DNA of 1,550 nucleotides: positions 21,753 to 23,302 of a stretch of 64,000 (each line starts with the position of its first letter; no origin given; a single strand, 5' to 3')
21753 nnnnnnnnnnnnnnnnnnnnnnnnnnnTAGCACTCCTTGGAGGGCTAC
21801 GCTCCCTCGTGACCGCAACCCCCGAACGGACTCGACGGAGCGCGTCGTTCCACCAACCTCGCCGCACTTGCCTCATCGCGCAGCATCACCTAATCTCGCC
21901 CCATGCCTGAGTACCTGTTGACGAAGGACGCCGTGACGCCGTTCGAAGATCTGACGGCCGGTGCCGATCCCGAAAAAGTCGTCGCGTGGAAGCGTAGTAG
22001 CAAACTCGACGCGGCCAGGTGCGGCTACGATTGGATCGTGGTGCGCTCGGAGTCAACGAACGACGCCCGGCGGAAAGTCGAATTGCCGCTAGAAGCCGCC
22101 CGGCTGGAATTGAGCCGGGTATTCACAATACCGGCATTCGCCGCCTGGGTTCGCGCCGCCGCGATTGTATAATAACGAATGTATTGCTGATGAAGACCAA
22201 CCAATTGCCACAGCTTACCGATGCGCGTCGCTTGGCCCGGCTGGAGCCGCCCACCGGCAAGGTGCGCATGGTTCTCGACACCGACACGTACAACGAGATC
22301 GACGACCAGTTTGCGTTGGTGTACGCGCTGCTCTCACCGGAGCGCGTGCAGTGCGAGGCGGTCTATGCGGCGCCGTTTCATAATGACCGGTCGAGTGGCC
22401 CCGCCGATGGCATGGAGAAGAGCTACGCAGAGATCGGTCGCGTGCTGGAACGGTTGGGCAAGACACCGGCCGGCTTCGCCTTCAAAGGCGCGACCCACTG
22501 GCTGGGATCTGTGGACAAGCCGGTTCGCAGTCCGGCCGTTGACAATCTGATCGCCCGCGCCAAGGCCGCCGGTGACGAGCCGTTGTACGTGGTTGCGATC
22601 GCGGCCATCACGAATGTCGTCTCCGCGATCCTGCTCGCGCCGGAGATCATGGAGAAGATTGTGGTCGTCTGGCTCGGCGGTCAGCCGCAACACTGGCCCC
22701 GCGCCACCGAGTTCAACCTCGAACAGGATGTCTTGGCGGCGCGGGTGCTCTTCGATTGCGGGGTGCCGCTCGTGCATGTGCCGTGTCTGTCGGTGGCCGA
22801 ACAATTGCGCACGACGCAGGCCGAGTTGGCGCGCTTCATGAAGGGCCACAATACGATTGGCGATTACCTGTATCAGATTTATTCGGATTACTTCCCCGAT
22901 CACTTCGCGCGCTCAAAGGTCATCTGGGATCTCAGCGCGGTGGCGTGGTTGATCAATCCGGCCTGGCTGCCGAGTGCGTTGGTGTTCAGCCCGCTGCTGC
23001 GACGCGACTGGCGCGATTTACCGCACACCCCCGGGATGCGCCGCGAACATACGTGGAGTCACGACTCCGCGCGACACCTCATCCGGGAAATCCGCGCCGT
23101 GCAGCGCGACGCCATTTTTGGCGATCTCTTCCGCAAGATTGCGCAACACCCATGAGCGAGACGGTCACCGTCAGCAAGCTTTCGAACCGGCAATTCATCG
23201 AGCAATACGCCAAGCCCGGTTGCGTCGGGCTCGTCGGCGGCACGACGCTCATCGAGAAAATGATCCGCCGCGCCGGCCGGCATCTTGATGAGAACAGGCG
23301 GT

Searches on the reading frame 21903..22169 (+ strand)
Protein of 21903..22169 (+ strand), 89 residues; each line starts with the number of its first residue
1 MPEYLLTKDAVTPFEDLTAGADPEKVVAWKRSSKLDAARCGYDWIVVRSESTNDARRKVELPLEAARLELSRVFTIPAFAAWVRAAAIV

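Call 4: search_protein_families(library=pfam, proteins=[window:21903-22169:+], max_evalue=1)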
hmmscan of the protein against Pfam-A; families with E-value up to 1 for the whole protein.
window:21903-22169:+ (89 aa): 1 family
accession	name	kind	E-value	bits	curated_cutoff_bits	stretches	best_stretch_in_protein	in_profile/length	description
PF19294.4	DACZ_N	-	0.23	11.6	24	1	42-66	37-61/125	Diadenylate cyclase, N-terminal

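Call 76: find_homologous_proteins(query=window:21903-22169:+, max_evalue=0.001)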
Query window:21903-22169:+ (89 aa): 2 proteins with E <= 0.001 among 5 candidates.
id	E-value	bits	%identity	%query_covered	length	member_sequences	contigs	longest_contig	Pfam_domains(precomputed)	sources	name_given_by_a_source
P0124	6.7e-51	187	100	100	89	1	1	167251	-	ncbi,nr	ncbi:MAG: hypothetical protein PCFJNLEI_00088 [Verrucomicrobiae bacterium]|nr:hypothetical protein [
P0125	1.3e-27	113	63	89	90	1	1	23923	-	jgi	-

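Call 77: find_encoding_contigs(protein=P0125, flank=10000, max_places=2)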
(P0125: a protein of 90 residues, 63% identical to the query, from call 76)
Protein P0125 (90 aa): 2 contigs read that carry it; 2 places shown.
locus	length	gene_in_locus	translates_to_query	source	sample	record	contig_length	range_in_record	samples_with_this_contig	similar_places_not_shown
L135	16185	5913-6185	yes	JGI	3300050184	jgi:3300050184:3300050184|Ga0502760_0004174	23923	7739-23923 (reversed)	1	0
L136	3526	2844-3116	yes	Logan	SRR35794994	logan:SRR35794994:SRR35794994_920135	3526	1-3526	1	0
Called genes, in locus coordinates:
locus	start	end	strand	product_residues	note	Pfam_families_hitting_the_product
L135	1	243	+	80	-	?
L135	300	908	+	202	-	PF00081:Sod_Fe_N, PF02777:Sod_Fe_C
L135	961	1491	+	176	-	PF00588:SpoU_methylase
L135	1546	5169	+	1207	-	PF02775:TPP_enzyme_C, PF01558:POR, PF20169:DUF6537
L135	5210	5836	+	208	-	PF01797:Y1_Tnp (faint)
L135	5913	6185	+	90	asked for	-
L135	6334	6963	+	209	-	-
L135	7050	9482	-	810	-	PF02018:CBM_4_9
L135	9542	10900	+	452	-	-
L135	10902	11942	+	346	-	PF20030:bpMoxR, PF00004:AAA, PF07726:AAA_3, PF07728:AAA_5, PF17863:AAA_lid_2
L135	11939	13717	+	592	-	-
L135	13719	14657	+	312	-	PF00005:ABC_tran, PF13304:AAA_21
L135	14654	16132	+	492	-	-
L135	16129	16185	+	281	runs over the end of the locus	PF01882:DUF58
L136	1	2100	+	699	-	?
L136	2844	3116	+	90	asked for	-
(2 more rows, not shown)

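Call 78: search_protein_families(library=pfam, proteins=[L135:5210-5833:+, L135:5913-6182:+, L135:6334-6960:+], max_evalue=0.1)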
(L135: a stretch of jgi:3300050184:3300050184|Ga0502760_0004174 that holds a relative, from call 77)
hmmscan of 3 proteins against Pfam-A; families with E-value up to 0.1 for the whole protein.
L135:5210-5833:+ (208 aa): 1 family
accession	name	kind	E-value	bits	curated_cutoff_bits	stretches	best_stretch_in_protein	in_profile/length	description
PF01797.21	Y1_Tnp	-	1.7e-06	28.6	23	1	122-180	62-119/121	Transposase IS200 like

L135:5913-6182:+ (90 aa): 0 families

L135:6334-6960:+ (209 aa): 1 family
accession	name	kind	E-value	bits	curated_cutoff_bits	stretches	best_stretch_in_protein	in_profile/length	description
PF00877.26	NLPC_P60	-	0.016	15.6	23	1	162-182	13-33/105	NlpC/P60 family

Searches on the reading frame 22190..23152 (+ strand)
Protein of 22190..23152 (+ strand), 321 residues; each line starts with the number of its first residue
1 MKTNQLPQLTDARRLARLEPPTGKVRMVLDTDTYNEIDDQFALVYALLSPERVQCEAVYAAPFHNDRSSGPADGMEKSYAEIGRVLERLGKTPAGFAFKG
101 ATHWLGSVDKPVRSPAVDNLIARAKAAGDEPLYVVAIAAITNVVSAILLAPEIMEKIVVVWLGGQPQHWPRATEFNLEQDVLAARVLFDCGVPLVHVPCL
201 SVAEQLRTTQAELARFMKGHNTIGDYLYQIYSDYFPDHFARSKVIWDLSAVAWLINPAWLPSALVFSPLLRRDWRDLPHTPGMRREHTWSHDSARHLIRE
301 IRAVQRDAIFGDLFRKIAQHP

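Call 25: search_protein_families(library=pfam, proteins=[window:22190-23152:+], max_evalue=0.01)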
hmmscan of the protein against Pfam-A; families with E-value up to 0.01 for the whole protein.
window:22190-23152:+ (321 aa): 2 families
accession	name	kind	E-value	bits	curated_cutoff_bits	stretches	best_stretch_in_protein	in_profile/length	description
PF01156.24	IU_nuc_hydro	-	1.3e-19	71.4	34.2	1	28-260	2-250/297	Inosine-uridine preferring nucleoside hydrolase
PF07632.16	Sde182_NH-like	-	0.0025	17.9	26.8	1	26-145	1-131/268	Cellulose-binding Sde182, nucleoside hydrolase-like domain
